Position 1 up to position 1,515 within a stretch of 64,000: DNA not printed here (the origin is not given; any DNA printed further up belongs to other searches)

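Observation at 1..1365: Maf pyrophosphatase and an M48 lipoprotein peptidase in one uninterrupted reading frame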

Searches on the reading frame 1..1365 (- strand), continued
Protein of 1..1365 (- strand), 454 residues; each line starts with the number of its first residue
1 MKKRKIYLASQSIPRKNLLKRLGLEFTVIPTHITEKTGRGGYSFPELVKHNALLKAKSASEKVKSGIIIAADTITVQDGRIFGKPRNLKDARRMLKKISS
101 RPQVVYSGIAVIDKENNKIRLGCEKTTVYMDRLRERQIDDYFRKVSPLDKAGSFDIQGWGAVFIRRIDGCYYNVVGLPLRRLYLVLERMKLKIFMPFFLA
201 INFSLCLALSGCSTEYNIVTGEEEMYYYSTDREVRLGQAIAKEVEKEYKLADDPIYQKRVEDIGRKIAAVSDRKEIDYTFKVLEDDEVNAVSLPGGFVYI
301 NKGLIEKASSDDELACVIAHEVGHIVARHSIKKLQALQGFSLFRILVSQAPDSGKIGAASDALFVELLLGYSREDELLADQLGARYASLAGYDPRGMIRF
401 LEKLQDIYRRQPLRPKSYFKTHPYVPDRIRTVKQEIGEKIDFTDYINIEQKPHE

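Call 24: find_related_loci(query=A1, collection=metagenome_contigs, flank=1500)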
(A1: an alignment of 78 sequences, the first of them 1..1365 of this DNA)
Query A1 (454 aa) in metagenome_contigs; peptide patterns used: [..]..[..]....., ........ (x = any residue, [..] = any of these).
600 stretches matched a pattern (row limit reached: there are more); 590 encode a relative of the query (tblastn E <= 1e-3); the best 80 are kept; 79 distinct loci.
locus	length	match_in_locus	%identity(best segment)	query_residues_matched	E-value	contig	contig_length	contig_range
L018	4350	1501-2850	68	2-454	0e+0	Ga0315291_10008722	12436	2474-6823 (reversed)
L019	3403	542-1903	66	4-454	0e+0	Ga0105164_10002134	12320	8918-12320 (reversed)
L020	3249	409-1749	67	5-454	0e+0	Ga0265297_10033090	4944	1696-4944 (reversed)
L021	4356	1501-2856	67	5-453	0e+0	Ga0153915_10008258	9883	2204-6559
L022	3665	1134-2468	66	4-454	0e+0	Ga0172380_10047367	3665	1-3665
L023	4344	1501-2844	68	4-450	0e+0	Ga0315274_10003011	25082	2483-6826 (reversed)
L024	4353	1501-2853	68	6-453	0e+0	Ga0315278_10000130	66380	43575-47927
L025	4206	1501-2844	65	4-451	0e+0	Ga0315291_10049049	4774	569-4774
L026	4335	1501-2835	65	4-454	0e+0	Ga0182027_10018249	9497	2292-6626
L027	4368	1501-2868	63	1-454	0e+0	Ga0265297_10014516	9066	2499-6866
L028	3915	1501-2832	65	5-454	0e+0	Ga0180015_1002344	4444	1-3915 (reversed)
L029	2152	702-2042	64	1-454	0e+0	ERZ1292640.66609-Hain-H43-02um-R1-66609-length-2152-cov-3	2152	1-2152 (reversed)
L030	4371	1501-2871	63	2-450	0e+0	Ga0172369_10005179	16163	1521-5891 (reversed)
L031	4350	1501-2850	66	1-450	0e+0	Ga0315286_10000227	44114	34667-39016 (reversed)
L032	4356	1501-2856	63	5-454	0e+0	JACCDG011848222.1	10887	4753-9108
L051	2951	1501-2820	51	3-447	4e-149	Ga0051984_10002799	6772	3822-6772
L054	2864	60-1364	49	8-447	6e-148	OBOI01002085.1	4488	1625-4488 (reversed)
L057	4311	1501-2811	49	6-447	2e-135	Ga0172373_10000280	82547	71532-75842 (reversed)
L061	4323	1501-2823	51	3-447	5e-142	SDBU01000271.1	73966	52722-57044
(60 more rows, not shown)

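Call 29: predict_structure(alignment_id=A1)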
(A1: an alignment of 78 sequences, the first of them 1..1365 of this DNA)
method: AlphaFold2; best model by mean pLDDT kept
length: 454 residues; sequences in the alignment: 78
mean_pLDDT: 77.6   pTM: 0.52
mean pLDDT of the five models: 77.6, 77.1, 76.8, 73.1, 72.6
residues with pLDDT >= 90: 129; 70-90: 189; 50-70: 98; < 50: 38
segments of 3 or more residues with pLDDT < 50: 202-214, 365-369, 416-421
pLDDT, mean of each block of 10 residues (from residue 1): 78 79 84 79 90 93 92 87 80 84 88 92 85 82 72 55 66 65 82 55 47 48 55 80 87 93 96 88 90 90 92 96 86 67 65 57 51 80 95 94 80 51 74 88 63 50
secondary structure, 60 per line:
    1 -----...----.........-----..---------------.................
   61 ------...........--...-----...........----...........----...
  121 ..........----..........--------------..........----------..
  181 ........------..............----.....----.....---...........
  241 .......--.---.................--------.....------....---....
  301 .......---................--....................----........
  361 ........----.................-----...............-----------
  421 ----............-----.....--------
elements in order: E6-8 H13-21 H44-60 E67-77 E80-82 H88-98 E103-113 E118-130 H135-144 H159-163 E164-168 H179-188 H195-208 E213-217 E222-226 H230-247 H254-270 E279-283 E290-293 E297-301 H302-307 H311-326 H329-348 H353-368 H373-389 H395-409 H425-436 H442-446

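Call 42: list_cluster_members(proteins=[P0001, P0123])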
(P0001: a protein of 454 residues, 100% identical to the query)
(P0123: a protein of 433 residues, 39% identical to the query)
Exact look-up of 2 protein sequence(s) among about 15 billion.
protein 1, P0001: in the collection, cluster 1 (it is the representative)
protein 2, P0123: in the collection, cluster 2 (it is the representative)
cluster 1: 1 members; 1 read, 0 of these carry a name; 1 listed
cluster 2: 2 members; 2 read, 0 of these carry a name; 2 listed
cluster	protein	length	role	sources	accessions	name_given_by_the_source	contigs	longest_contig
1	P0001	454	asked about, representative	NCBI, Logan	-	-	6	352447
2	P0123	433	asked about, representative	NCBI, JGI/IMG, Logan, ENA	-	-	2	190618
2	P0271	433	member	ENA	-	-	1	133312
